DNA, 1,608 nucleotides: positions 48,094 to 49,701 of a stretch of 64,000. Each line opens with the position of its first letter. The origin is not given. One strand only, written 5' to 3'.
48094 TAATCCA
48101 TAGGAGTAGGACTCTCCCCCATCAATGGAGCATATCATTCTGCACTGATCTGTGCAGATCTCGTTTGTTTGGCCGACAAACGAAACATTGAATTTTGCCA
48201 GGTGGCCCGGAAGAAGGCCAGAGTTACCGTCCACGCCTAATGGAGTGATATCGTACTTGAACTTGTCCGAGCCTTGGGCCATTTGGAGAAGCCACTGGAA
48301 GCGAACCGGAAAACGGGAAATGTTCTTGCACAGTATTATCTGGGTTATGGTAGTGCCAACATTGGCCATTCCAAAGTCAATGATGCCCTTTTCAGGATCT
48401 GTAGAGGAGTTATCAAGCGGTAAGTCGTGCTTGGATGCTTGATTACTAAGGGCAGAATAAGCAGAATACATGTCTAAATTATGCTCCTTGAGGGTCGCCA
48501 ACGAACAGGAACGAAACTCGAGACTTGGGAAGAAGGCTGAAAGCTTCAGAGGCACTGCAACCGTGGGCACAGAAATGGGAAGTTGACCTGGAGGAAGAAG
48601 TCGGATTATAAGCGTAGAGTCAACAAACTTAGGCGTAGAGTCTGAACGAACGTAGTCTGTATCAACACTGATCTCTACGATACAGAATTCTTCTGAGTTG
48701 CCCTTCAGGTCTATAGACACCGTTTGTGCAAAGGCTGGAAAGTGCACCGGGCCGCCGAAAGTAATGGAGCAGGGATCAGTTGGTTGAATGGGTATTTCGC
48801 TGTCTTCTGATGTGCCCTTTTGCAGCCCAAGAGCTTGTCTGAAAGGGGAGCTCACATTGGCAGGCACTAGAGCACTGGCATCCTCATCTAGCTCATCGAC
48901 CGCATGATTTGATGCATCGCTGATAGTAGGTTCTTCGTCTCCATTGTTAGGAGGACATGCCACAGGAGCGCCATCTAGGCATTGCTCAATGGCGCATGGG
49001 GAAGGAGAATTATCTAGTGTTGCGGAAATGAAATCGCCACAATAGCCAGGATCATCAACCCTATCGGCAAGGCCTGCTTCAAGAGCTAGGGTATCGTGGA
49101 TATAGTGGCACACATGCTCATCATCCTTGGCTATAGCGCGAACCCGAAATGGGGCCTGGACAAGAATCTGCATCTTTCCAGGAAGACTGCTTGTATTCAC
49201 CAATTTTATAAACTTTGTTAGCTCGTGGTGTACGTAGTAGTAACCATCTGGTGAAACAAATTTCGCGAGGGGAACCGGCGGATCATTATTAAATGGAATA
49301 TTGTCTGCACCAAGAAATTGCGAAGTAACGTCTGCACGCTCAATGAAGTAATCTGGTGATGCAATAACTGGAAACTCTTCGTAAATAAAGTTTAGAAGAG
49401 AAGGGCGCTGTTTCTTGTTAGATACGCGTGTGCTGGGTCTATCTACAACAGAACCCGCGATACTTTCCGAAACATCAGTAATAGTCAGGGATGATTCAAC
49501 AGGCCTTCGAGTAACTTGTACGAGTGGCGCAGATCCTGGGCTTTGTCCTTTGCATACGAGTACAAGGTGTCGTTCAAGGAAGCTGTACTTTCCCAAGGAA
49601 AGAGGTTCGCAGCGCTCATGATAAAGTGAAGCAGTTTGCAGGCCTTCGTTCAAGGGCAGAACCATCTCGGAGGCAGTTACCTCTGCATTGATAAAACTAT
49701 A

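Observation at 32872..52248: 19.4-kb uninterrupted ORF: hydin-like flagellar giant with internal adenylate-kinase-like P-loop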

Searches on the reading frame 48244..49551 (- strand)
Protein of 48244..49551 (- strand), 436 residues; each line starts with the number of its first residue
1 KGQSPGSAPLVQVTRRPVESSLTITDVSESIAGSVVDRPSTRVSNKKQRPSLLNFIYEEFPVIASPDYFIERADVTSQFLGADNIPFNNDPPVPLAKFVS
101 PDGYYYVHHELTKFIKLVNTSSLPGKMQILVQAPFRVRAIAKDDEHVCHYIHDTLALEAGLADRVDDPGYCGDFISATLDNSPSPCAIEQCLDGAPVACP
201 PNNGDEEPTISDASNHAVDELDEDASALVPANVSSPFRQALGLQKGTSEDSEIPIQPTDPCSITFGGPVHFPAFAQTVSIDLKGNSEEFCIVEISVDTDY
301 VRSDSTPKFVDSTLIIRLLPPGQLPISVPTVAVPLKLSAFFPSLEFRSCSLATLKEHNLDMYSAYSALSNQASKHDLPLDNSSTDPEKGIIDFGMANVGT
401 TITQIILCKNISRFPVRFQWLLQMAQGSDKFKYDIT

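Call 67: predict_structure(alignment_id=A3)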
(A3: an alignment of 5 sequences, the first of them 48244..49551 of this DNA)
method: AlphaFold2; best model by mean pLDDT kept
length: 436 residues; sequences in the alignment: 5
mean_pLDDT: 41.2   pTM: 0.35
mean pLDDT of the five models: 41.2, 39.7, 38.0, 35.2, 30.0
residues with pLDDT >= 90: 0; 70-90: 37; 50-70: 109; < 50: 290
segments of 3 or more residues with pLDDT < 50: 1-111, 142-274, 302-311, 337-343, 373-390, 412-418
pLDDT, mean of each block of 10 residues (from residue 1): 26 24 25 23 27 42 28 25 31 31 31 58 70 63 42 39 37 32 23 23 24 22 23 22 25 24 23 54 61 59 43 65 55 52 61 80 74 41 34 55 67 48 52 55
secondary structure, 60 per line:
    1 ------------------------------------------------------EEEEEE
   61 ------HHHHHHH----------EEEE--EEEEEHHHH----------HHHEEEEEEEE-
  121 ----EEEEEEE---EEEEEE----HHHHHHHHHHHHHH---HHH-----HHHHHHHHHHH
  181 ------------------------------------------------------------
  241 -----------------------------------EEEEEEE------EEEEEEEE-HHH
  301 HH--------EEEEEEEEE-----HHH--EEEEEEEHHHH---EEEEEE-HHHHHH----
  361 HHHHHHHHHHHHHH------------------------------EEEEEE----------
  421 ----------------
elements in order: E55-60 H67-73 E84-87 E90-94 H95-98 E112-119 E125-131 E135-140 H145-158 H170-180 E276-282 E289-296 H298-302 E311-319 E330-336 H337-340 E344-349 H351-356 H361-374 E405-410
